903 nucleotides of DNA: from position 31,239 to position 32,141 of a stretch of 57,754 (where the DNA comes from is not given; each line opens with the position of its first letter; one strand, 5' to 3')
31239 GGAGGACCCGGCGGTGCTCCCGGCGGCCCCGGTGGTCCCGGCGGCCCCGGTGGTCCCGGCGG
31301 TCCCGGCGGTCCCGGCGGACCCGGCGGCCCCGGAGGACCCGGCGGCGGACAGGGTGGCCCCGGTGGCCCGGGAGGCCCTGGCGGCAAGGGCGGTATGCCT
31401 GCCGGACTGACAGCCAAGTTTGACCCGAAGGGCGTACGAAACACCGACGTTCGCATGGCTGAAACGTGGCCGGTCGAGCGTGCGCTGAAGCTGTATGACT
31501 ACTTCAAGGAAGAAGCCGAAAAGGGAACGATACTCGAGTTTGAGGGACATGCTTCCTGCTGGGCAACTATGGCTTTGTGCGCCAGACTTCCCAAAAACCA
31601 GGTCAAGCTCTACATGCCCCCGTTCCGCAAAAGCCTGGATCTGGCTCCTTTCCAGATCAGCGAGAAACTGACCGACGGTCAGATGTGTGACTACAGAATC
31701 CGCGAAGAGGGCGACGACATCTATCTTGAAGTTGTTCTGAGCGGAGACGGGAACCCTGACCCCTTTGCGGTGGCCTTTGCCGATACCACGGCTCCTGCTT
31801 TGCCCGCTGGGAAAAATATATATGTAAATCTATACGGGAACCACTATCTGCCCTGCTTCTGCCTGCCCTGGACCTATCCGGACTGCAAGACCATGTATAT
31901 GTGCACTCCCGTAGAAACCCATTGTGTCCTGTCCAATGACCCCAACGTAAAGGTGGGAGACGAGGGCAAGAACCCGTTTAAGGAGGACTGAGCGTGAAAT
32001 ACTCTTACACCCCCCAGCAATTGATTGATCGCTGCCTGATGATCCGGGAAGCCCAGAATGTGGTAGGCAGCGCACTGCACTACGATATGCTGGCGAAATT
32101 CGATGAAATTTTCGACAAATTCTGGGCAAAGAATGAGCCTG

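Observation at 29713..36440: AraC-regulated island: (Gly-Gly-Pro)n proteins bracketing three tandem NTF2/SnoaL-like paralogs plus an orphan giant solute-binding lipoprotein; candidate undescribed system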

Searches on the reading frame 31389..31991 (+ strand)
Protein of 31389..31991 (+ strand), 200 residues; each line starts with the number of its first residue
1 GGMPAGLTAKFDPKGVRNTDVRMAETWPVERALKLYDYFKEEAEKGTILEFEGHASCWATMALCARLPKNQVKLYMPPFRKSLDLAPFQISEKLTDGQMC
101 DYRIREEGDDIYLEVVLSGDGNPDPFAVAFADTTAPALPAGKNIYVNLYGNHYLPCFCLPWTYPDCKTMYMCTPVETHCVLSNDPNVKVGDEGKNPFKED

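Call 25: find_homologous_proteins(query=window:31389-31991:+, max_evalue=0.001)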
Query window:31389-31991:+ (200 aa): 16 proteins with E <= 0.001 among 125 candidates.
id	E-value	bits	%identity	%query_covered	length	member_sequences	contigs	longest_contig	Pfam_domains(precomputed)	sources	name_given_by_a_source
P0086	4.9e-137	472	100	99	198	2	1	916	-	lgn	-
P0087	4.1e-92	325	71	92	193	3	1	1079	-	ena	-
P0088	4.2e-83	296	69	89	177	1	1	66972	-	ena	-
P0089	6.9e-65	237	55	94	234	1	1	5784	-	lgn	-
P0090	6.2e-63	230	53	91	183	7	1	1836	-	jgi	jgi:hypothetical protein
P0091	6.0e-60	220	50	94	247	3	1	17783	-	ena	-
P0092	4.3e-59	218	55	86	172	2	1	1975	-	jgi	jgi:hypothetical protein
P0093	5.6e-59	217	53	94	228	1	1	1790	-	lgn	-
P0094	2.3e-58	215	49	99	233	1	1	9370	-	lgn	-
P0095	1.5e-57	212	50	94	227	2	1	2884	-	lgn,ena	-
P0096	5.5e-57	211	48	99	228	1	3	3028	-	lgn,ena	-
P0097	1.8e-56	209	48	95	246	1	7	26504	-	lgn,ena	-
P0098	1.6e-54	203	49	94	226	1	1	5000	-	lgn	-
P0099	1.1e-52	197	49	89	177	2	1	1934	-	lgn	-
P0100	1.1e-48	184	46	94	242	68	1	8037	-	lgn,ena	-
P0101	5.8e-47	178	46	94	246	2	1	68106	-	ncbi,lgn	-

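Call 27: find_encoding_contigs(protein=P0101, flank=9000, max_places=2)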
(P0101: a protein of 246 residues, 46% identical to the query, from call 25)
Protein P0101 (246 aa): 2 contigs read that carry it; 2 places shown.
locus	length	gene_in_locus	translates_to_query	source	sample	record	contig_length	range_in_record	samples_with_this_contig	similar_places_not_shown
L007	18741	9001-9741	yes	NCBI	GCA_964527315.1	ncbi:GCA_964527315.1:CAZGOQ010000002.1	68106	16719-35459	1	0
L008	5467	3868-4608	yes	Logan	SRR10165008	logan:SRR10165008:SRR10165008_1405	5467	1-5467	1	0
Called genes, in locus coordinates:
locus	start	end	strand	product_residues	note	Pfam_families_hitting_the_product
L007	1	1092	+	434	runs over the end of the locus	PF20695:UbiD_N, PF01977:UbiD, PF20696:UbiD_C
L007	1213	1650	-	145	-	PF13237:Fer4_10 (weak), PF13247:Fer4_11, PF12838:Fer4_7, PF13187:Fer4_9 (weak), PF12797:Fer4_2 (weak), PF00037:Fer4, PF12837:Fer4_6 (weak), PF13237:Fer4_10 (weak), +3 more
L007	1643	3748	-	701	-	PF04879:Molybdop_Fe4S4, PF00384:Molybdopterin, PF01568:Molydop_binding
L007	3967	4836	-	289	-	-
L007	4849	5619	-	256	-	PF13577:SnoaL_4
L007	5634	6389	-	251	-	-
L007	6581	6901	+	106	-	PF01638:HxlR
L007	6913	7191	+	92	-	PF01638:HxlR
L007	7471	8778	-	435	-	PF12833:HTH_18, PF00165:HTH_AraC (faint)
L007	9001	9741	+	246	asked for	-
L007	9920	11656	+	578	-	-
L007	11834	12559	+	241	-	-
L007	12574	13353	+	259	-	-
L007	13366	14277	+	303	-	-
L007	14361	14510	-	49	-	-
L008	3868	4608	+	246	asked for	-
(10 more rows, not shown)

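Call 28: find_encoding_contigs(protein=P0088, flank=9000, max_places=2)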
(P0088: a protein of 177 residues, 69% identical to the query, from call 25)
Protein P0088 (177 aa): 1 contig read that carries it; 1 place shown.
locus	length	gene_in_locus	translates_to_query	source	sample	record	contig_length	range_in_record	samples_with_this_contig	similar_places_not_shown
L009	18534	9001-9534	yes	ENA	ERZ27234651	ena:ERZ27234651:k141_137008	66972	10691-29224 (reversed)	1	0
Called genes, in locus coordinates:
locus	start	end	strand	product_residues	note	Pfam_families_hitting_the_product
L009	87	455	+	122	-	PF06803:DUF1232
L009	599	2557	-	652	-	PF00724:Oxidored_FMN, PF00890:FAD_binding_2 (weak), PF01134:GIDA (weak), PF03486:HI0933_like (weak), PF07992:Pyr_redox_2, PF12831:FAD_oxidored, PF13450:NAD_binding_8 (weak), PF13738:Pyr_redox_3, +3 more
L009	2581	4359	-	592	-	PF12838:Fer4_7 (weak), PF13187:Fer4_9 (weak), PF13237:Fer4_10 (weak), PF00037:Fer4 (weak), PF00890:FAD_binding_2, PF01266:DAO, PF12831:FAD_oxidored, PF13450:NAD_binding_8, +6 more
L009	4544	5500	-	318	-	-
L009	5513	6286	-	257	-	PF13577:SnoaL_4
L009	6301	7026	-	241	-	-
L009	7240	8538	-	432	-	PF00165:HTH_AraC (faint), PF12833:HTH_18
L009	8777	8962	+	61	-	-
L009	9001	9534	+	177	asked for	-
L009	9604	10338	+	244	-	PF13577:SnoaL_4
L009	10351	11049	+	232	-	PF13577:SnoaL_4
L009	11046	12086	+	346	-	-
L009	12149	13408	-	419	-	PF00165:HTH_AraC (faint), PF12833:HTH_18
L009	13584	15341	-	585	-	-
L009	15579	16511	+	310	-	PF01262:AlaDh_PNT_C (weak), PF00890:FAD_binding_2, PF01134:GIDA, PF01266:DAO, PF03486:HI0933_like (faint), PF07992:Pyr_redox_2 (weak), PF12831:FAD_oxidored, PF13450:NAD_binding_8 (faint)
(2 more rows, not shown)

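Call 78: search_protein_representatives(alignment_id=A7)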
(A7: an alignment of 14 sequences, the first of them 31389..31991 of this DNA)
Query: 14 sequences, 166 profile positions. Proteins with E-value up to 0.001 (for the whole library): 134; up to 1e-10: 92; up to 1e-30: 9. The best 134 are listed.
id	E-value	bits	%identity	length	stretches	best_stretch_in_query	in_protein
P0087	3.6e-58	212.4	-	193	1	1-166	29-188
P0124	7.5e-56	204.9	-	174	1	27-148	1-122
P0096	1.9e-52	193.8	-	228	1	1-165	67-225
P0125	8.1e-50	185.2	-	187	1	12-124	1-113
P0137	2.7e-42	160.8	-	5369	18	90-150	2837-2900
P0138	7.0e-34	133.4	-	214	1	9-163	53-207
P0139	7.3e-34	133.3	-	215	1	15-164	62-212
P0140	4.7e-32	127.5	-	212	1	8-163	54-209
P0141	9.4e-31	123.2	-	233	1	2-164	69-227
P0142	7.7e-27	110.5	-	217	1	50-163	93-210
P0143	8.6e-26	107.1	-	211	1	20-165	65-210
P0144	1.2e-24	103.4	-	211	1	8-163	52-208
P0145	4.0e-24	101.6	-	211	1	14-152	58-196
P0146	1.6e-22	96.4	-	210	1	4-162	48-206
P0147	1.7e-21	93.1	-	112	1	107-165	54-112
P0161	9.1e-18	81.0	-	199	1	1-163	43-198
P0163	1.2e-17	80.6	-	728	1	12-166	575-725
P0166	4.6e-17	78.7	-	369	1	9-165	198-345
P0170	7.8e-17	77.9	-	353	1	8-165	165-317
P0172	1.1e-16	77.5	-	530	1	13-165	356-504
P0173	1.6e-16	77.0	-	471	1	2-163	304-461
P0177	5.9e-16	75.1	-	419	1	11-165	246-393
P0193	1.1e-13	67.7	-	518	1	9-163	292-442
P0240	3.2e-08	49.9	-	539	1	35-162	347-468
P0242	3.8e-08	49.7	-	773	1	47-162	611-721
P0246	1.5e-07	47.7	-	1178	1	26-162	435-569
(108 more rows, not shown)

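Call 79: search_protein_families(library=pfam, proteins=[P0163, P0166, P0170, P0172, P0173, P0177, P0193, P0240, P0242, P0246], max_evalue=0.01)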
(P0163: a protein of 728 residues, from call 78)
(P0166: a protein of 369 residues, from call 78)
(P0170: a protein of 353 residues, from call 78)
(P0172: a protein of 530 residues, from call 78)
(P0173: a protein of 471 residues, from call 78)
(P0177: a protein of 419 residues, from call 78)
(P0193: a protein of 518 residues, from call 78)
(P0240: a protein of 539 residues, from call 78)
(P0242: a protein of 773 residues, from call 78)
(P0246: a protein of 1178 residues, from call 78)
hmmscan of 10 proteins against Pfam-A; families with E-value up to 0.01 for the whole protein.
P0163 (728 aa): 1 family
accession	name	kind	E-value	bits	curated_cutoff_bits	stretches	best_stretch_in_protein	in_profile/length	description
PF13229.12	Beta_helix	-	0.00094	19.3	25.9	0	247-359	16-122/158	Right handed beta helix region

P0166 (369 aa): 1 family
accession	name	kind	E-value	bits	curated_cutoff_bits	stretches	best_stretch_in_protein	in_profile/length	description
PF09620.15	Cas_csx3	-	8.7e-13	48.4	21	2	277-345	10-78/78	CRISPR-associated protein (Cas_csx3)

P0170 (353 aa): 1 family
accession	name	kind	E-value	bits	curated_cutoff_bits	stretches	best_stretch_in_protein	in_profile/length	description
PF09620.15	Cas_csx3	-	9.2e-12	45.1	21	2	249-314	10-75/78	CRISPR-associated protein (Cas_csx3)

P0172 (530 aa): 3 families
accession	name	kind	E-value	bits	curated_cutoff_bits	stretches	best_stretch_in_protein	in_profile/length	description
PF09620.15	Cas_csx3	-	1.6e-11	44.3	21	2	437-501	11-75/78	CRISPR-associated protein (Cas_csx3)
PF01966.28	HD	-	2.5e-09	37.9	22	1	54-143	2-91/116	HD domain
PF18039.7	UBA_6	-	0.0084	16.6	23.5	0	120-131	10-21/42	UBA-like domain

P0173 (471 aa): 0 families

P0177 (419 aa): 1 family
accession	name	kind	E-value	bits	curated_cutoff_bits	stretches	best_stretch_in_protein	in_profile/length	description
PF09620.15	Cas_csx3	-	1.7e-11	44.2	21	2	324-390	9-75/78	CRISPR-associated protein (Cas_csx3)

P0193 (518 aa): 1 family
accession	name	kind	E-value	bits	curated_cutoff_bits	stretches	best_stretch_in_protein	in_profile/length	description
PF09620.15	Cas_csx3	-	3.3e-12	46.5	21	2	289-331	19-62/78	CRISPR-associated protein (Cas_csx3)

P0240 (539 aa): 2 families
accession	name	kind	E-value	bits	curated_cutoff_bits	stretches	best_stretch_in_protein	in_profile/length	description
PF09620.15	Cas_csx3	-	2.4e-10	40.5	21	1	401-468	9-75/78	CRISPR-associated protein (Cas_csx3)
PF01966.28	HD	-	0.0017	19.1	22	1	117-175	26-82/116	HD domain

P0242 (773 aa): 1 family
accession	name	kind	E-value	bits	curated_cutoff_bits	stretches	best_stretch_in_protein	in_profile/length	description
PF09620.15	Cas_csx3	-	8.1e-15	54.9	21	2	654-723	9-77/78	CRISPR-associated protein (Cas_csx3)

P0246 (1178 aa): 2 families
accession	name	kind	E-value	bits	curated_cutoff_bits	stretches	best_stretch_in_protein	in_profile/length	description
PF13475.11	DUF4116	-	3e-25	88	24.9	4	921-966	1-46/49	Domain of unknown function (DUF4116)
PF09620.15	Cas_csx3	-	6.7e-09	35.9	21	1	503-568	10-74/78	CRISPR-associated protein (Cas_csx3)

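Call 87: find_related_loci(query=P0161, collection=metagenome_contigs, flank=8000)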
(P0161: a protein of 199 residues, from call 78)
Query P0161 (199 aa) in metagenome_contigs; peptide patterns used: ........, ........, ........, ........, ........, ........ (x = any residue, [..] = any of these).
148 stretches matched a pattern, but none encodes a relative of the query by tblastn (E <= 1e-3).
